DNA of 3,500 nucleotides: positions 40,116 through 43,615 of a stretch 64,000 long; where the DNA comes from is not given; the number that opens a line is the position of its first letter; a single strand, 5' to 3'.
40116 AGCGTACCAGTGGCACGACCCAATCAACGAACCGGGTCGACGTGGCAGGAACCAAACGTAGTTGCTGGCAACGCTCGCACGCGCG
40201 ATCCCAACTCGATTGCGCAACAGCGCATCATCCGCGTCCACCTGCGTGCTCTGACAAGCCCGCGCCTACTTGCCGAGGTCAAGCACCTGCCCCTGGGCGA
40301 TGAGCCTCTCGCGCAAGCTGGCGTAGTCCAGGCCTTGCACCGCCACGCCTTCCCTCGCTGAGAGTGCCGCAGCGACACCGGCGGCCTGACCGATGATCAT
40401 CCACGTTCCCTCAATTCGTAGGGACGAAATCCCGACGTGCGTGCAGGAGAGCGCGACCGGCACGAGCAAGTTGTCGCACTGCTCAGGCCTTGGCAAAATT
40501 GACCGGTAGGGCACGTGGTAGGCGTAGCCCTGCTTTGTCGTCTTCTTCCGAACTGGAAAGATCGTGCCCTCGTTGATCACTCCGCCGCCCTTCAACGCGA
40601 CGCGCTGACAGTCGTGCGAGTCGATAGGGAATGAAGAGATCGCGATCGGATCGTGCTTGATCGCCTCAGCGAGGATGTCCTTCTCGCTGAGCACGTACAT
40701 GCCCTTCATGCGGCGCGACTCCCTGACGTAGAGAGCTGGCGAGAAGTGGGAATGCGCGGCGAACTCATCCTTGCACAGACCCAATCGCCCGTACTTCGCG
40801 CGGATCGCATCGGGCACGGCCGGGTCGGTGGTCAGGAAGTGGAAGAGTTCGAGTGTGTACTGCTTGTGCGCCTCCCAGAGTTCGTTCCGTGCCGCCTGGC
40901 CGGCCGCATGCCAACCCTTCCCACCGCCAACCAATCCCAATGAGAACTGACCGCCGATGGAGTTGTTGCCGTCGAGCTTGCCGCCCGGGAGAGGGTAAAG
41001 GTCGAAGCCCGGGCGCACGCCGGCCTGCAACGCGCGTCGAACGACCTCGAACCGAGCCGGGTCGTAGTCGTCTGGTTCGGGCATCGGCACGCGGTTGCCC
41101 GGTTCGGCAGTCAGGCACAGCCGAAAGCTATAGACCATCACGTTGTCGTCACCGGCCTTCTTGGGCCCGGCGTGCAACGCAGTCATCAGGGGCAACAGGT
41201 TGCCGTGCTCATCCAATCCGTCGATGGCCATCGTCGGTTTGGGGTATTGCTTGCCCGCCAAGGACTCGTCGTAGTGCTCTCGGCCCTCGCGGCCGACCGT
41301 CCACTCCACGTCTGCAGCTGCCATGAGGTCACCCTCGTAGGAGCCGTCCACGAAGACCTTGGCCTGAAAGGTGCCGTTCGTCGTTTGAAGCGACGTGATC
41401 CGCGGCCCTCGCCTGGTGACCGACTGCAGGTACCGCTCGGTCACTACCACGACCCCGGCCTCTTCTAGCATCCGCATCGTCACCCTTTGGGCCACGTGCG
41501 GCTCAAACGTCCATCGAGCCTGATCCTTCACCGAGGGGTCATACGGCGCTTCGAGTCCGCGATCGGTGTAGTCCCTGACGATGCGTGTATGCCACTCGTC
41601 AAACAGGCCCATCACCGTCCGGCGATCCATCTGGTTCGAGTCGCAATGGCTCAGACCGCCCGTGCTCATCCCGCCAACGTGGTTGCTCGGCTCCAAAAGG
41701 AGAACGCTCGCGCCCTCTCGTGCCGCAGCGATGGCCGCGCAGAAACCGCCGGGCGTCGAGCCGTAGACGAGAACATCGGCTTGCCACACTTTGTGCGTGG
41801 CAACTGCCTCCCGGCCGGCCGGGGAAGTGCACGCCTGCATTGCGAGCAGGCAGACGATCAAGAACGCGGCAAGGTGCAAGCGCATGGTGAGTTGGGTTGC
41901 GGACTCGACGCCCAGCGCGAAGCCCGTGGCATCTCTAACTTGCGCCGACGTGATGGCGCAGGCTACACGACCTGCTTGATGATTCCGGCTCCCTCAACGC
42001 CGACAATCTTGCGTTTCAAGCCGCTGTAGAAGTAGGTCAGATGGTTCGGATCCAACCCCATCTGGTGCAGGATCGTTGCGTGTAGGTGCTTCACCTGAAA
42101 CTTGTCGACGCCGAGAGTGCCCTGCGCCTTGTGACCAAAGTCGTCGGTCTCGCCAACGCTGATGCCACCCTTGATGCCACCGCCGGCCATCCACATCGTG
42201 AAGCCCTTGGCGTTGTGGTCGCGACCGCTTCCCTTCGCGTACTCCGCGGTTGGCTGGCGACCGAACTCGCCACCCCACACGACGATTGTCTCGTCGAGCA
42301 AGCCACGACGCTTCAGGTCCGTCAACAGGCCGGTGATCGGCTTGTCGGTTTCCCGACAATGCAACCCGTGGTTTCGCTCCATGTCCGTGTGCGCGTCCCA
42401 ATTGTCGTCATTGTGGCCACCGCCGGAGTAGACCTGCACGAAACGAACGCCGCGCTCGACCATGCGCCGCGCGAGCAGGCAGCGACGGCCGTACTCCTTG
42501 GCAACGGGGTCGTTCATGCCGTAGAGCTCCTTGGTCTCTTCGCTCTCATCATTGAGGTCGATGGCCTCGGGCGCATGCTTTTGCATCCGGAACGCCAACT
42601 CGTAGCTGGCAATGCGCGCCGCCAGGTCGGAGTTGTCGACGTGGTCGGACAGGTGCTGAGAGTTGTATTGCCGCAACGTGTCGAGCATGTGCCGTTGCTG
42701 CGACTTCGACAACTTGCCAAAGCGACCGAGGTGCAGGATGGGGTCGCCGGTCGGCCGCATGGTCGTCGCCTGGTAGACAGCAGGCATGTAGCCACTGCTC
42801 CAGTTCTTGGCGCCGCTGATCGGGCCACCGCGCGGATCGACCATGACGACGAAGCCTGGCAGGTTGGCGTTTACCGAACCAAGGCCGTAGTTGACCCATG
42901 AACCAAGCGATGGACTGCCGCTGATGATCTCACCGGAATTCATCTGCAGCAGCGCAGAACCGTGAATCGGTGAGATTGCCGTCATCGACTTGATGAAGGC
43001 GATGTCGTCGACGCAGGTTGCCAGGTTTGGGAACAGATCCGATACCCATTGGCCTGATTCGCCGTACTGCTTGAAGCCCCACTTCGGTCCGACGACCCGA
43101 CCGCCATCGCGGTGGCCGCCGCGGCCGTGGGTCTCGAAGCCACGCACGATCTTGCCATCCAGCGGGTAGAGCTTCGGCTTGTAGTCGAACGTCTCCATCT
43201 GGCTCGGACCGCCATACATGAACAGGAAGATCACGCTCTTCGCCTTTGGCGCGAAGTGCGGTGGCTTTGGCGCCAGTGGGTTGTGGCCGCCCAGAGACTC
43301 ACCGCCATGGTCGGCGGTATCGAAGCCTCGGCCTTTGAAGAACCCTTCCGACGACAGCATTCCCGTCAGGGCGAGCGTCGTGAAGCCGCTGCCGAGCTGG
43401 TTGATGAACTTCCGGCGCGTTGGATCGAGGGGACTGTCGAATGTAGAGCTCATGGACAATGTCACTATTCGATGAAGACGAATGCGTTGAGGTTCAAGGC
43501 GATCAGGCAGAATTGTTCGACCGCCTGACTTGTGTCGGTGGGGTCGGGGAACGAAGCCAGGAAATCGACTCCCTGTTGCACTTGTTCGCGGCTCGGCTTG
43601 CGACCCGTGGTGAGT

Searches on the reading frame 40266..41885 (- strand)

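Call 82: search_protein_families(library=pfam, proteins=[window:40266-41885:-], max_evalue=0.0001)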
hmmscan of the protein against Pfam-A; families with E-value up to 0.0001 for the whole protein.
window:40266-41885:- (539 aa): 1 family
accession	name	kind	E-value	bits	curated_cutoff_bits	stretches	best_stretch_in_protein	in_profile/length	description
PF12831.13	FAD_oxidored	-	2.5e-102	343.7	27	1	37-528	1-416/416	FAD dependent oxidoreductase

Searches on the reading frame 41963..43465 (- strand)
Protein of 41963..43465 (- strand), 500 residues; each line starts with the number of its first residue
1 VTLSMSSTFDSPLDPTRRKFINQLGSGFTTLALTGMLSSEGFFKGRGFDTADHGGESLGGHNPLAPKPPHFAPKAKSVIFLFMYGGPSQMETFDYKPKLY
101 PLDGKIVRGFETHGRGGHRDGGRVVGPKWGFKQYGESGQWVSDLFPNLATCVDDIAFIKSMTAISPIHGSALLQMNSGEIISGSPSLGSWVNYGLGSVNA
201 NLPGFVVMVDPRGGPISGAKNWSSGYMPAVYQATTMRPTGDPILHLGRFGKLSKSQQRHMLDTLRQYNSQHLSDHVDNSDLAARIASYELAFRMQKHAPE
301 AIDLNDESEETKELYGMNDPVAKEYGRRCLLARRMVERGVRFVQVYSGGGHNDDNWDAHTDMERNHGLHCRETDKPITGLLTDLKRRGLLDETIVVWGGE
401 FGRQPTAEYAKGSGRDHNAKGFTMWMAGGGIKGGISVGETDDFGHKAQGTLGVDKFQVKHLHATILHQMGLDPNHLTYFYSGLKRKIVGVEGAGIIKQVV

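Call 82: search_protein_families(library=pfam, proteins=[window:41963-43465:-], max_evalue=0.0001)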
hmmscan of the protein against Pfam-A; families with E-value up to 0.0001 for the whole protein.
window:41963-43465:- (500 aa): 1 family
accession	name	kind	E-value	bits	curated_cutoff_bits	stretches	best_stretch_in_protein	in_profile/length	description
PF07394.17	DUF1501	-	3e-143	478.1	27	1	75-493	1-384/390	Protein of unknown function (DUF1501)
